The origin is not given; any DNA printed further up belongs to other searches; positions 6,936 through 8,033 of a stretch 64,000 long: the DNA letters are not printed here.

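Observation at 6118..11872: Unusual catabolic gene set between GH95 and GH2: type-I dehydroquinase-like enzyme, four oxidoreductases and a TAXI-TRAP transporter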

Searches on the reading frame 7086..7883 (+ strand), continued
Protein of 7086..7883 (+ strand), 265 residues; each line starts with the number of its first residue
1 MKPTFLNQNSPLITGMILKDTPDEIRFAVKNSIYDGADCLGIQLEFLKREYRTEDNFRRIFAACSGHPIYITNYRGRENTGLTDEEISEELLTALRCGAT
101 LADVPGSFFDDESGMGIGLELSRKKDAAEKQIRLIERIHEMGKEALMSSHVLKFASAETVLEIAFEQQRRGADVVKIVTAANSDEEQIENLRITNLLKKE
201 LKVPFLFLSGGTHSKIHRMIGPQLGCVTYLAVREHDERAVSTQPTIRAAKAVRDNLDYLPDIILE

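Call 38: search_protein_families(library=pfam, proteins=[L013:15579-16736:+, L013:16813-18801:+, L015:6782-8458:+, L024:1006-2361:+, L024:2518-3960:+, L024:11713-14124:+, L012:2245-3978:+, L012:4049-7042:+, L011:12615-14504:+, L022:13646-16399:+], max_evalue=0.00001)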
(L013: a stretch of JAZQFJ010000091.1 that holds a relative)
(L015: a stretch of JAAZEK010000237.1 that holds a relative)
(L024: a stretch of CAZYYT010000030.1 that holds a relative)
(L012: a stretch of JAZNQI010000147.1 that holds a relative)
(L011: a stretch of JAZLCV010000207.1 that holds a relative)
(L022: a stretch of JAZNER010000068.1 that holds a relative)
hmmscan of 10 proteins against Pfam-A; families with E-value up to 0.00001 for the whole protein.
L013:15579-16736:+ (385 aa): 2 families
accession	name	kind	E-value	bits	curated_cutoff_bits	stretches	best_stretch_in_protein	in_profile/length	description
PF19044.6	P-loop_TraG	-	5.4e-13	48.8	25.8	1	37-341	26-338/413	TraG P-loop domain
PF12846.13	AAA_10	-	1.9e-07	30.9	27.5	1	40-310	21-294/362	AAA-like domain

L013:16813-18801:+ (662 aa): 2 families
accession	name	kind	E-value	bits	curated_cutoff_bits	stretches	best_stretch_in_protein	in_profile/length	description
PF00877.26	NLPC_P60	-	3.2e-07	30.7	23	1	531-647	3-87/105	NlpC/P60 family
PF05257.22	CHAP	-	1e-06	29.5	26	1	565-638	6-79/81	CHAP domain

L015:6782-8458:+ (558 aa): 4 families
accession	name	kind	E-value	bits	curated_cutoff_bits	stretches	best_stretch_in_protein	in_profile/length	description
PF00224.27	PK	-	5.5e-121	404.1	30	1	1-295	28-327/328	Pyruvate kinase, barrel domain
PF02887.21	PK_C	-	2e-42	144.3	28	1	329-441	1-113/114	Pyruvate kinase, alpha/beta domain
PF00391.29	PEP-utilizers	-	1.2e-19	70.1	23.1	1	476-547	1-72/72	PEP-utilising enzyme, mobile domain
PF03328.21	HpcH_HpaI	-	5.9e-06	26.2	25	0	142-279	74-218/221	HpcH/HpaI aldolase/citrate lyase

L024:1006-2361:+ (451 aa): 2 families
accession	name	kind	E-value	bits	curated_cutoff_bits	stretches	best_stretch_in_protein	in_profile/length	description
PF02056.22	Glyco_hydro_4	-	1.4e-63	214.2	23.2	1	14-198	1-181/183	Family 4 glycosyl hydrolase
PF11975.13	Glyco_hydro_4C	-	2.1e-61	208.1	24.1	1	209-421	1-211/211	Family 4 glycosyl hydrolase C-terminal domain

L024:2518-3960:+ (480 aa): 2 families
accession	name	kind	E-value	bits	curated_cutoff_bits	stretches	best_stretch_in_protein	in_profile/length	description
PF06968.18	BATS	-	1.4e-17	64.1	22.2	1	283-388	1-87/88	Biotin and Thiamin Synthesis associated domain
PF04055.27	Radical_SAM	-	1.6e-16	61.4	29.5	1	100-250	3-148/166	Radical SAM superfamily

L024:11713-14124:+ (803 aa): 4 families
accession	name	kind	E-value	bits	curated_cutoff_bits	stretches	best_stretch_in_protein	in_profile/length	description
PF01074.27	Glyco_hydro_38N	-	3e-48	165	25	1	3-249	1-257/270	Glycosyl hydrolases family 38 N-terminal domain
PF07748.19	Glyco_hydro_38C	-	4.5e-21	76.5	25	1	471-662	8-201/206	Glycosyl hydrolases family 38 C-terminal domain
PF09261.16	Alpha-mann_mid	-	1.2e-13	51.4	31.1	1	263-353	5-94/96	Alpha mannosidase middle domain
PF03065.20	Glyco_hydro_57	-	2.4e-06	27.5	21.2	1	36-120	81-148/291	Glycosyl hydrolase family 57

L012:2245-3978:+ (577 aa): 3 families
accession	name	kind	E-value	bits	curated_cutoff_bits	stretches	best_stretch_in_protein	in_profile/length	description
PF02836.23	Glyco_hydro_2_C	-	7.2e-74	249.1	21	1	280-574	1-297/302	Glycosyl hydrolases family 2, TIM barrel domain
PF02837.24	Glyco_hydro_2_N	-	6.1e-18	65.8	28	1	13-183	2-169/169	Glycosyl hydrolases family 2, sugar binding domain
PF00703.27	Glyco_hydro_2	-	1.1e-12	49.2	23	1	185-278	1-109/109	Glycosyl hydrolases family 2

L012:4049-7042:+ (997 aa): 5 families
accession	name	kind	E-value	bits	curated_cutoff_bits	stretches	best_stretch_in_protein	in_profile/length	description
PF02836.23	Glyco_hydro_2_C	-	8.4e-87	291.5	21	1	299-597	1-302/302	Glycosyl hydrolases family 2, TIM barrel domain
PF02929.23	Bgal_small_N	-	1.2e-51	176.2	25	1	717-991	1-247/248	Beta galactosidase small chain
PF02837.24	Glyco_hydro_2_N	-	6.2e-35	121.1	28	1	48-211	2-167/169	Glycosyl hydrolases family 2, sugar binding domain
PF16353.11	LacZ_4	-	1.1e-15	58.1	27.3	1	607-685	4-82/87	Beta-galactosidase, domain 4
PF00703.27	Glyco_hydro_2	-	1.1e-06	29.8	23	1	237-297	31-109/109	Glycosyl hydrolases family 2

L011:12615-14504:+ (629 aa): 1 family
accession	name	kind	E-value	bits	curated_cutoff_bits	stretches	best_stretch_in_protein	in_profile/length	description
PF18998.6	Flg_new_2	-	2.3e-13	50.4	23.6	1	324-393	4-72/73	Divergent InlB B-repeat domain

L022:13646-16399:+ (917 aa): 6 families
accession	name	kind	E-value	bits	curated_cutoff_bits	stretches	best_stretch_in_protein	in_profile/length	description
PF07517.20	SecA_DEAD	-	2e-128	428.1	24.6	1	6-397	3-290/290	SecA DEAD-like domain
PF21090.3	P-loop_SecA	-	6e-94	313.8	27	1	412-637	1-204/205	SecA P-loop domain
PF07516.18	SecA_SW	-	1.9e-59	201.6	26.7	1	640-851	1-199/200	SecA Wing and Scaffold domain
PF01043.26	SecA_PP_bind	-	4.1e-39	134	23.5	1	231-353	3-110/110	SecA preprotein cross-linking domain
PF02810.21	SEC-C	-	4.5e-09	36.5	20.4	1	893-910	1-18/19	SEC-C motif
PF00270.35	DEAD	-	1.2e-07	32.1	26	1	97-216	18-133/167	DEAD/DEAH box helicase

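Call 41: predict_structure(alignment_id=A3)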
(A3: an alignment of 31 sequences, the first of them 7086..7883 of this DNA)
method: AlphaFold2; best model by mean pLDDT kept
length: 265 residues; sequences in the alignment: 31
mean_pLDDT: 81.5   pTM: 0.83
mean pLDDT of the five models: 81.5, 81.1, 77.6, 76.6, 75.3
residues with pLDDT >= 90: 124; 70-90: 87; 50-70: 20; < 50: 34
segments of 3 or more residues with pLDDT < 50: 212-235, 258-265
pLDDT, mean of each block of 10 residues (from residue 1): 75 85 93 87 95 98 93 93 96 97 94 74 93 98 95 86 96 90 80 86 82 43 38 49 64 61 41
secondary structure, 60 per line:
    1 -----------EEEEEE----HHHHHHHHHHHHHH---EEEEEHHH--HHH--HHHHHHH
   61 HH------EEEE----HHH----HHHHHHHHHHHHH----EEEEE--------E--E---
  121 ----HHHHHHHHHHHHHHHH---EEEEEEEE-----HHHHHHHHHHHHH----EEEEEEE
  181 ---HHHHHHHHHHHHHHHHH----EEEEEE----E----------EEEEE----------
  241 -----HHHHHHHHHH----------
elements in order: E12-17 H22-35 E39-43 H54-62 E69-72 H84-96 E101-105 H125-140 E144-151 H157-169 E174-180 H184-200 E205-210 E226-230 H246-255
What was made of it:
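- The model is poor (pLDDT < 50) for residues 212-235, which include Arg218 (call 41).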

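Call 44: fold_search(model_id=the predicted structure, library=pdb)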
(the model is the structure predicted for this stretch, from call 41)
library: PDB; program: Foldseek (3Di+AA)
matches with E <= 10: 1814; with E <= 0.001: 648
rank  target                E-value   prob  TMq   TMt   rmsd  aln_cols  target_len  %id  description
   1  3m7w_A                2.5e-13  1.00  0.72  0.76   3.6       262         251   16  Crystal Structure of Type I 3-Dehydroquinate Dehydratase (aroD) from Salmonella typhimurium LT2 in Covalent Complex wi (released 2010-04-07)
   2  4iuo_A                3.7e-13  1.00  0.64  0.65   5.4       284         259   13  1.8 Angstrom Crystal Structure of the Salmonella enterica 3-Dehydroquinate Dehydratase (aroD) K170M Mutant in Complex  (released 2013-01-30)
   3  3o1n_A                3.9e-13  1.00  0.70  0.73   3.8       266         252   15  1.03 Angstrom Crystal Structure of Q236A Mutant Type I Dehydroquinate Dehydratase (aroD) from Salmonella typhimurium (released 2010-08-11)
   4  4gug_A                4.7e-13  1.00  0.73  0.78   3.0       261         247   17  1.62 Angstrom Crystal Structure of the Salmonella enterica 3-Dehydroquinate Dehydratase (aroD) E86A Mutant in Complex  (released 2012-09-12)
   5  4gug_B                5.0e-13  1.00  0.72  0.77   3.3       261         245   16  1.62 Angstrom Crystal Structure of the Salmonella enterica 3-Dehydroquinate Dehydratase (aroD) E86A Mutant in Complex  (released 2012-09-12)
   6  1qfe_A                6.4e-13  1.00  0.73  0.76   3.6       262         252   16  THE STRUCTURE OF TYPE I 3-DEHYDROQUINATE DEHYDRATASE FROM SALMONELLA TYPHI (released 2000-04-05)
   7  4guh_A                6.8e-13  1.00  0.70  0.72   3.5       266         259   16  1.95 Angstrom Crystal Structure of the Salmonella enterica 3-Dehydroquinate Dehydratase (aroD) E86A Mutant in Complex  (released 2012-09-12)
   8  3s42_A                7.7e-13  1.00  0.70  0.71   3.8       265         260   16  Crystal Structure of the 3-Dehydroquinate Dehydratase (aroD) from Salmonella enterica Typhimurium LT2 with Malonate an (released 2011-06-01)
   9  4guh_B                8.2e-13  1.00  0.73  0.73   3.6       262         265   16  1.95 Angstrom Crystal Structure of the Salmonella enterica 3-Dehydroquinate Dehydratase (aroD) E86A Mutant in Complex  (released 2012-09-12)
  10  3s42_B                9.3e-13  1.00  0.72  0.72   3.6       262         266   16  Crystal Structure of the 3-Dehydroquinate Dehydratase (aroD) from Salmonella enterica Typhimurium LT2 with Malonate an (released 2011-06-01)
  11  3m7w_D                9.9e-13  1.00  0.72  0.76   3.5       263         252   16  Crystal Structure of Type I 3-Dehydroquinate Dehydratase (aroD) from Salmonella typhimurium LT2 in Covalent Complex wi (released 2010-04-07)
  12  4gfs_B                1.0e-12  1.00  0.72  0.76   3.4       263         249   16  1.8 Angstrom Crystal Structure of the 3-Dehydroquinate Dehydratase (aroD) from Salmonella typhimurium LT2 with Nickel  (released 2012-08-15)
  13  2o7s                  1.3e-12  1.00  0.67  0.38   3.5       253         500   22  Crystal Structure of the A. thaliana DHQ-dehydroshikimate-SDH-shikimate-NADP(H) (released 2007-11-20)
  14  3o1n_B                1.3e-12  1.00  0.62  0.67   3.0       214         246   16  1.03 Angstrom Crystal Structure of Q236A Mutant Type I Dehydroquinate Dehydratase (aroD) from Salmonella typhimurium (released 2010-08-11)
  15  3oex_B                1.4e-12  1.00  0.75  0.78   2.9       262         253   16  Crystal Structure of Type I 3-Dehydroquinate Dehydratase (aroD) from Salmonella typhimurium with close loop conformati (released 2010-09-01)
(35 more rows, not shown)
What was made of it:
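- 7086..7883 (+): Type-I-dehydroquinase-like TIM barrel: the proposed Schiff-base (Lys176/His150) dehydratase or lyase, and the signature gene of the module. AF2 pLDDT 81.5; the top 50 PDB fold hits are all AroD (calls 41, 44).
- On Type I 3-dehydroquinate dehydratase (AroD): The top 50 Foldseek PDB hits are all type I DHQases, best TM 0.75 (calls 41, 44).
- Closest known: Type I 3-dehydroquinate dehydratase. Same: The TIM-barrel fold is the same (best TM 0.75, top 50 PDB hits; call 44).
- Checked: The top 50 Foldseek PDB hits are all type I dehydroquinases, best TM 0.75 (call 44).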

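Call 57: search_protein_representatives(alignment_id=A3)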
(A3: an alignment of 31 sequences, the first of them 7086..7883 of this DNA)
Query: 31 sequences, 264 profile positions. Proteins with E-value up to 0.001 (for the whole library): 691; up to 1e-10: 405; up to 1e-30: 173. The best 150 are listed.
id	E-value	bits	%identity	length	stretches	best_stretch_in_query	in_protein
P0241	2.3e-97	341.7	-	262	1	1-263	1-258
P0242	3.5e-90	318.1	-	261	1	2-262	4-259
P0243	5.6e-87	307.6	-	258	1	2-259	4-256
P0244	3.4e-85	301.8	-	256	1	2-256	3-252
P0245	8.7e-82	290.6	-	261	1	1-261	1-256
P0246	4.3e-79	281.7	-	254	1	1-258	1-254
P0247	1.4e-78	280.1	-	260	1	2-262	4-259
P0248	4.7e-78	278.4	-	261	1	1-261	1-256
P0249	5.5e-78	278.1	-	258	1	1-261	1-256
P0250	2.3e-76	272.8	-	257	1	1-260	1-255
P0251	9.1e-73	261.0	-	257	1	4-258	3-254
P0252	6.4e-72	258.3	-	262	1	2-260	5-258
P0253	3.5e-66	239.4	-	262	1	4-260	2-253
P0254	7.8e-66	238.3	-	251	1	1-256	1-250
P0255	3.7e-65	236.1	-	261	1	1-260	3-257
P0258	5.7e-64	232.2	-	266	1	4-258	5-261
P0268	3.1e-57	210.1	-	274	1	1-258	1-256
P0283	5.2e-54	199.5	-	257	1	4-256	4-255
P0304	4.1e-50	186.7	-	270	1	6-261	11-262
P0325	3.3e-46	174.0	-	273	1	4-257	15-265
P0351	7.6e-41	156.4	-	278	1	5-259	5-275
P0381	1.5e-36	142.3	-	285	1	3-258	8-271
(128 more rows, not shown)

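Call 58: list_cluster_members(proteins=[P0241, P0245, P0252, P0258, P0268, P0283, P0304, P0325, P0351, P0381])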
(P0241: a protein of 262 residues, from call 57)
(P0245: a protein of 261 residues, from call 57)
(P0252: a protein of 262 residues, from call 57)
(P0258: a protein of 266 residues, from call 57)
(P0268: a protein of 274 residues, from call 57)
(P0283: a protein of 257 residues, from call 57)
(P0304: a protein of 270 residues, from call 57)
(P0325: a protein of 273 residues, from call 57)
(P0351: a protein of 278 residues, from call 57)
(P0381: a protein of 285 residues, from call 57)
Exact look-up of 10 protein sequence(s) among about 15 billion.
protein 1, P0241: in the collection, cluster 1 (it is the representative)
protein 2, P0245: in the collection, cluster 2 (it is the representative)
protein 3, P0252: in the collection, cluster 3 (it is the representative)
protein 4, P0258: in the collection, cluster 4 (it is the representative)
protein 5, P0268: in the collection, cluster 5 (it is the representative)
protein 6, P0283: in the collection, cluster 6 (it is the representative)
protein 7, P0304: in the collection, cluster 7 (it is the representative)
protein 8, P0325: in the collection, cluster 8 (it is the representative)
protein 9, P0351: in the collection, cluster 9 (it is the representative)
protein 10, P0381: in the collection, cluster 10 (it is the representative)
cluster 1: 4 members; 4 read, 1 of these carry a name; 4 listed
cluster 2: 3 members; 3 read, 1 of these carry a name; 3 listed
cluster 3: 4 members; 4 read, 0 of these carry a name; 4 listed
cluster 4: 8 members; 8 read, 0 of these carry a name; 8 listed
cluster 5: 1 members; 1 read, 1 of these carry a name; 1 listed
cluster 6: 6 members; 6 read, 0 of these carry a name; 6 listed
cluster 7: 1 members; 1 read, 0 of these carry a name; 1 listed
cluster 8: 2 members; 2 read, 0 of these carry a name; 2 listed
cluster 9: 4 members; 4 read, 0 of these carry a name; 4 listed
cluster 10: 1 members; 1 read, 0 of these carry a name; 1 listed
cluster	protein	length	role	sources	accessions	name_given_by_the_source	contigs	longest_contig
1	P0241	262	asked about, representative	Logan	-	-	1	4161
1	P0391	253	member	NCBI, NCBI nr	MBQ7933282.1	MAG: type I 3-dehydroquinate dehydratase [Lachnospiraceae bacterium] | type I 3-dehydroquinate dehydratase [Lachnospiraceae bacterium]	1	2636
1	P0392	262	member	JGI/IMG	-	-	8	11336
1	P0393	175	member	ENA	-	-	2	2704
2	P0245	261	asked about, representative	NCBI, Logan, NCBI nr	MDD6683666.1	MAG: type I 3-dehydroquinate dehydratase [Clostridiales bacterium] | type I 3-dehydroquinate dehydratase [Clostridiales bacterium]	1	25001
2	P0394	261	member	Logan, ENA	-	-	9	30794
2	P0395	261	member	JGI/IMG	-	-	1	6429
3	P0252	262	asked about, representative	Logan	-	-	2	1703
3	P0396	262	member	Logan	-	-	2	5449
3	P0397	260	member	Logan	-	-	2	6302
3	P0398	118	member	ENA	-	-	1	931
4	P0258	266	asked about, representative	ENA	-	-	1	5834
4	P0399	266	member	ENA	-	-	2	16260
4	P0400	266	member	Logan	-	-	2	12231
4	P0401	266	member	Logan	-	-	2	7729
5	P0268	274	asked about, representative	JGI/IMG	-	3-dehydroquinate dehydratase type I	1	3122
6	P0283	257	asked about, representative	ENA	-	-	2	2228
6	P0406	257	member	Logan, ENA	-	-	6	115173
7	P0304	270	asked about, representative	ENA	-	-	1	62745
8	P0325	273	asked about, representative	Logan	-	-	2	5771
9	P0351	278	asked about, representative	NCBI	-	-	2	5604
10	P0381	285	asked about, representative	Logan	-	-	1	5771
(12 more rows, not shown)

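Call 60: find_encoding_contigs(protein=P0304, flank=8000, max_places=1)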
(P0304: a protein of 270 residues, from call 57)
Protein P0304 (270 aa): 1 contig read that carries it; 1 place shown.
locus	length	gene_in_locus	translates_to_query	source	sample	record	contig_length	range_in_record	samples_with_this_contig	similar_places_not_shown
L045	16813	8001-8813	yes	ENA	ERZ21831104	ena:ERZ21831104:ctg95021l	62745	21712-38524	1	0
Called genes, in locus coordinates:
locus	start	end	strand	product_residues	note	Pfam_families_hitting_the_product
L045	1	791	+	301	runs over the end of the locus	PF02311:AraC_binding, PF07883:Cupin_2, PF00165:HTH_AraC (weak), PF12833:HTH_18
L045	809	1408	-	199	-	PF12762:DDE_Tnp_IS1595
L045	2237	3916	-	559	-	PF13416:SBP_bac_8 (weak)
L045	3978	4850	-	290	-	-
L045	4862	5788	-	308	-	PF00528:BPD_transp_1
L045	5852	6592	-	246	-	PF00106:adh_short, PF13561:adh_short_C2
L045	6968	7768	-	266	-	PF12833:HTH_18, PF00165:HTH_AraC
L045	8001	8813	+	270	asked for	PF01487:DHquinase_I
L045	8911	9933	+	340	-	PF13565:HTH_32 (weak), PF13592:HTH_33, PF13358:DDE_3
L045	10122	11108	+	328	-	PF08240:ADH_N, PF00107:ADH_zinc_N, PF13602:ADH_zinc_N_2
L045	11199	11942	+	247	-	PF00106:adh_short, PF08659:KR, PF13561:adh_short_C2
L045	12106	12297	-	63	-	PF00871:Acetate_kinase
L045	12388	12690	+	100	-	-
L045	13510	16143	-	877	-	PF25788:Ig_Rha78A_N, PF08531:Bac_rhamnosid_N, PF05592:Bac_rhamnosid, PF17389:Bac_rhamnosid6H, PF17390:Bac_rhamnosid_C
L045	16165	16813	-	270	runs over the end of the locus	PF00528:BPD_transp_1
